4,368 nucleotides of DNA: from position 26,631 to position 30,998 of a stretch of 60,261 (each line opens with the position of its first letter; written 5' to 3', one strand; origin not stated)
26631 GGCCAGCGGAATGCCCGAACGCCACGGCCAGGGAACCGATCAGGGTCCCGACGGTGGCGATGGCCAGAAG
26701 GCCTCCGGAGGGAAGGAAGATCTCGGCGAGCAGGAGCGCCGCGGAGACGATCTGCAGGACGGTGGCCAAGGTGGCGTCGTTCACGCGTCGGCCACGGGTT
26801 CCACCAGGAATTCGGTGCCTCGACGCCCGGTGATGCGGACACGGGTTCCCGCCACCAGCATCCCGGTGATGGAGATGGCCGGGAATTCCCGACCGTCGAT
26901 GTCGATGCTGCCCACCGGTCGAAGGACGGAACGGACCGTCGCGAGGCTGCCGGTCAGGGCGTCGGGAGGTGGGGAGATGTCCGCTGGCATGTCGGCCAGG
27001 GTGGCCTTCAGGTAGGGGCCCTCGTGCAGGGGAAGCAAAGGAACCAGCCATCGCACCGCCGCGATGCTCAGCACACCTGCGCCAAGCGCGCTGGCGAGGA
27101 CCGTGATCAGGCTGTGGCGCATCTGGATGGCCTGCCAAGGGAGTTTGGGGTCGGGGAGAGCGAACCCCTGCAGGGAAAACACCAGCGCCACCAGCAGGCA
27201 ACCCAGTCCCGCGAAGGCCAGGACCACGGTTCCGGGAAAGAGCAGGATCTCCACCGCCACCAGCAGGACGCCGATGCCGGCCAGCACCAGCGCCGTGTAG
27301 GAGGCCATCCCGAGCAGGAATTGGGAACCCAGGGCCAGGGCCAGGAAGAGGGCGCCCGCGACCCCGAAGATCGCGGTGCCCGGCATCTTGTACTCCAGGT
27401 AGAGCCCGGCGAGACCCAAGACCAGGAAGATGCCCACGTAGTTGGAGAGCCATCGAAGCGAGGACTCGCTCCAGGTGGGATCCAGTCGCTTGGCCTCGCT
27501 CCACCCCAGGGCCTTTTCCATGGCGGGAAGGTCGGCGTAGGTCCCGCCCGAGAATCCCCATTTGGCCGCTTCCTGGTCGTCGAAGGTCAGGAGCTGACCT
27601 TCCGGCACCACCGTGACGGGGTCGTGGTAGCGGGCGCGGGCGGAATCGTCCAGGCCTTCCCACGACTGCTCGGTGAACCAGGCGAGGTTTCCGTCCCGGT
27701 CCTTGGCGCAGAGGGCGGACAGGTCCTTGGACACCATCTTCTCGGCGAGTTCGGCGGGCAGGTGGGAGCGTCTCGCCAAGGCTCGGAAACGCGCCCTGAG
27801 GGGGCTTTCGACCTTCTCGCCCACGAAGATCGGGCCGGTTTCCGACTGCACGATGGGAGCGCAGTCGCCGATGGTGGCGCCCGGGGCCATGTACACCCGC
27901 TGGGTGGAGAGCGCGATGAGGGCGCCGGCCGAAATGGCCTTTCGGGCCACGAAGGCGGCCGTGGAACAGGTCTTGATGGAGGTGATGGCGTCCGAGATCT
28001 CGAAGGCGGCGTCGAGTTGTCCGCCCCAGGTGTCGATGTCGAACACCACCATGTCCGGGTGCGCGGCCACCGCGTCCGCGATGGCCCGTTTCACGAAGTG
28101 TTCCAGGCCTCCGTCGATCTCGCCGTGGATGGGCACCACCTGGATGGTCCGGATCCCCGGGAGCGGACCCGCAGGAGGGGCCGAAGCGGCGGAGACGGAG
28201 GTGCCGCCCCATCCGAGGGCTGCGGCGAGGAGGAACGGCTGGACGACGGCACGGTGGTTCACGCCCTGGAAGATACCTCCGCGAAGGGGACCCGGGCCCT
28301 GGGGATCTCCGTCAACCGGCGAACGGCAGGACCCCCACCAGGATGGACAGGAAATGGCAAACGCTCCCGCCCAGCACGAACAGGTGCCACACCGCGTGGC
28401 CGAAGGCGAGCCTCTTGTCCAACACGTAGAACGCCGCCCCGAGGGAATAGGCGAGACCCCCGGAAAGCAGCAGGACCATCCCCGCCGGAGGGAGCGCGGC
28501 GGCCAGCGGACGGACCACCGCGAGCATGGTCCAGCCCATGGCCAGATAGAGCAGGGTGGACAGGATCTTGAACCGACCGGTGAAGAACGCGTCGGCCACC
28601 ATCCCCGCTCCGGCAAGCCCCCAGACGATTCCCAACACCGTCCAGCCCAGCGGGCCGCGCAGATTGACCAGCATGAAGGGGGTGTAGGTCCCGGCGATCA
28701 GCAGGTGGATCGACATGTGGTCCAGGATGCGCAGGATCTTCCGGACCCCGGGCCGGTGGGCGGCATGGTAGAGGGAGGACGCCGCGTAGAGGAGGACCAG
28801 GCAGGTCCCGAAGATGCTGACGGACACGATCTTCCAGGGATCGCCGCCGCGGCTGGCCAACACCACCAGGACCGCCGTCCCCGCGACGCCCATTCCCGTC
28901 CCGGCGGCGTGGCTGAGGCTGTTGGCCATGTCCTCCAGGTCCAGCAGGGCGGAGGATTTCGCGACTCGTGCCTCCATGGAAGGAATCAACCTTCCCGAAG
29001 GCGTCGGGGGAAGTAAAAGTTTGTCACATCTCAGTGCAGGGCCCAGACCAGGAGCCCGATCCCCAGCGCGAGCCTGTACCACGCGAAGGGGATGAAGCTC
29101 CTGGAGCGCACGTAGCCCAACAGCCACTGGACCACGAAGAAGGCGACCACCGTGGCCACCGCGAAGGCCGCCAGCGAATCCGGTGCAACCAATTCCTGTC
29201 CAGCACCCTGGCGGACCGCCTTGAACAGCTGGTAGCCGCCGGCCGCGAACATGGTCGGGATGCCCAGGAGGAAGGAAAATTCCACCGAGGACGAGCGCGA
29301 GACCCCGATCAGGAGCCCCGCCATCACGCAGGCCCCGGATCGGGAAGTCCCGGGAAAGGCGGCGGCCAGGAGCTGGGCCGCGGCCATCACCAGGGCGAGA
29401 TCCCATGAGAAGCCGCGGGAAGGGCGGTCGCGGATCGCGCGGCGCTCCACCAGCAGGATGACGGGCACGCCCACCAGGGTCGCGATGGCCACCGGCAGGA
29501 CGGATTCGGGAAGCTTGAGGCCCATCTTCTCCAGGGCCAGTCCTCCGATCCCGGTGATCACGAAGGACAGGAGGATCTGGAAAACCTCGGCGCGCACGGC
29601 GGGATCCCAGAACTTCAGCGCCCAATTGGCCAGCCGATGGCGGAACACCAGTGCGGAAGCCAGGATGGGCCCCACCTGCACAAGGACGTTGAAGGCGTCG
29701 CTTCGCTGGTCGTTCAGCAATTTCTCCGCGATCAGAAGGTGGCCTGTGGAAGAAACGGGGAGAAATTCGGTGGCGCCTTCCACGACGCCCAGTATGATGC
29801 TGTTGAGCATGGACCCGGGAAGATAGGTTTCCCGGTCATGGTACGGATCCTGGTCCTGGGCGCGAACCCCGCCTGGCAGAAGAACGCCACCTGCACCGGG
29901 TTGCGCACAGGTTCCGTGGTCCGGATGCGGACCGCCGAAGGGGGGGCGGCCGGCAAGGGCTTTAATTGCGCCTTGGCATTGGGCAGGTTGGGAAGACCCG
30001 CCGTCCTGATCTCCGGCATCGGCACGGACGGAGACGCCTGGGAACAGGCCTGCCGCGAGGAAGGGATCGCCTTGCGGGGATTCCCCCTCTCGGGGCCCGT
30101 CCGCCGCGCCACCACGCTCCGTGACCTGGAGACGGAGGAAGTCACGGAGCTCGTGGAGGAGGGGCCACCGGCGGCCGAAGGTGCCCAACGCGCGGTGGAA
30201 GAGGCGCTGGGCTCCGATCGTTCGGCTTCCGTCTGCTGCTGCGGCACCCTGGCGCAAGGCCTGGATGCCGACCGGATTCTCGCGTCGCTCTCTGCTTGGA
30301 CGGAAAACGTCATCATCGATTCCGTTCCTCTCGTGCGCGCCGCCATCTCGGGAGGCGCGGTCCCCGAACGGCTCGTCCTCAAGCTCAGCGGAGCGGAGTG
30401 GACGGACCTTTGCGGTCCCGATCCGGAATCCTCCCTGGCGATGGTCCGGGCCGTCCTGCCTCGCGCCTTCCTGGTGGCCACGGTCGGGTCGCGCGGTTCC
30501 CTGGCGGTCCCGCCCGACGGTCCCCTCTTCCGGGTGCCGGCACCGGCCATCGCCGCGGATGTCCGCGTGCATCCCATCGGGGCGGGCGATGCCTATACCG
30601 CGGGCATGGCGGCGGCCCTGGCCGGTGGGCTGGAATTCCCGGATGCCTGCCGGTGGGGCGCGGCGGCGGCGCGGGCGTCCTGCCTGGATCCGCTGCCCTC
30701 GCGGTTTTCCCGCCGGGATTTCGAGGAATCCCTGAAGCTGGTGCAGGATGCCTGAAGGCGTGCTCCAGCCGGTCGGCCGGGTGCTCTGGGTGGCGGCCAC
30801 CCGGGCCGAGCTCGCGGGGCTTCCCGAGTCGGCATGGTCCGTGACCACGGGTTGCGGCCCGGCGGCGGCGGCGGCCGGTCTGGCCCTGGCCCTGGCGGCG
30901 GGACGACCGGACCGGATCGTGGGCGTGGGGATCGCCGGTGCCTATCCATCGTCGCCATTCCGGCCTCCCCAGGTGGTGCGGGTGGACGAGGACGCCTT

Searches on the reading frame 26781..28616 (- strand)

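Call 19: search_protein_families(library=pfam, proteins=[window:26781-28616:-], max_evalue=0.01)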
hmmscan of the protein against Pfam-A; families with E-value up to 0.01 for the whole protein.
window:26781-28616:- (611 aa): 4 families
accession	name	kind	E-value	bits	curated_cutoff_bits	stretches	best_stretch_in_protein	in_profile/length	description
PF25145.1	NfeD1b_N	-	3.6e-35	121.7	40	1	158-316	2-156/189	NfeD1b, N-terminal domain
PF24961.1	NfeD_membrane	-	3.6e-16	59.7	26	1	394-517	3-114/119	NfeD integral membrane domain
PF01957.25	NfeD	-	4.8e-08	33.5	29.1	1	552-607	2-57/57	NfeD-like C-terminal, partner-binding domain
PF01972.22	SDH_protease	-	0.00035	20.1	31.3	1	175-257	81-160/286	ClpP-like SDH-type serine proteinase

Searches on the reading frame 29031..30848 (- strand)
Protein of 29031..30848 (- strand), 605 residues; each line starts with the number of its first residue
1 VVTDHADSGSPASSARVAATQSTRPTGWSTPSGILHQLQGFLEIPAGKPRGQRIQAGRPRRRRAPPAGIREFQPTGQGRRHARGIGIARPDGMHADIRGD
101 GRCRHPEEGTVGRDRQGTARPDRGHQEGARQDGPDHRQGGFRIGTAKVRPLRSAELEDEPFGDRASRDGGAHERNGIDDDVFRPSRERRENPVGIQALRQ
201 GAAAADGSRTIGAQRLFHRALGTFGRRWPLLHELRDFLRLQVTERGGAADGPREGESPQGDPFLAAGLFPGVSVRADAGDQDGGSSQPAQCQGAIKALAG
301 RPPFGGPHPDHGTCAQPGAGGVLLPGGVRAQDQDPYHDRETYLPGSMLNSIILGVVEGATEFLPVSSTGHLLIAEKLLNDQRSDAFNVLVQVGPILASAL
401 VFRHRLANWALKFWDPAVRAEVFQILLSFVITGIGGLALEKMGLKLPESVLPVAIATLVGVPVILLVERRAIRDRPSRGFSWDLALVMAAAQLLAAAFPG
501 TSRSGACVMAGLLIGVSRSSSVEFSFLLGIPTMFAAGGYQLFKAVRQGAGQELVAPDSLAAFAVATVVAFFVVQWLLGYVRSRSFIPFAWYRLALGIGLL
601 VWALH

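Call 19: search_protein_families(library=pfam, proteins=[window:29031-30848:-], max_evalue=0.01)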
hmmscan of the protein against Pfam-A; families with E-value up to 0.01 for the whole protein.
window:29031-30848:- (605 aa): 1 family
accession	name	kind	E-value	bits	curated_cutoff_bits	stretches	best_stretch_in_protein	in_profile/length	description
PF02673.24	BacA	-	9.1e-62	209.5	33.4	1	351-597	2-256/257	Bacitracin resistance protein BacA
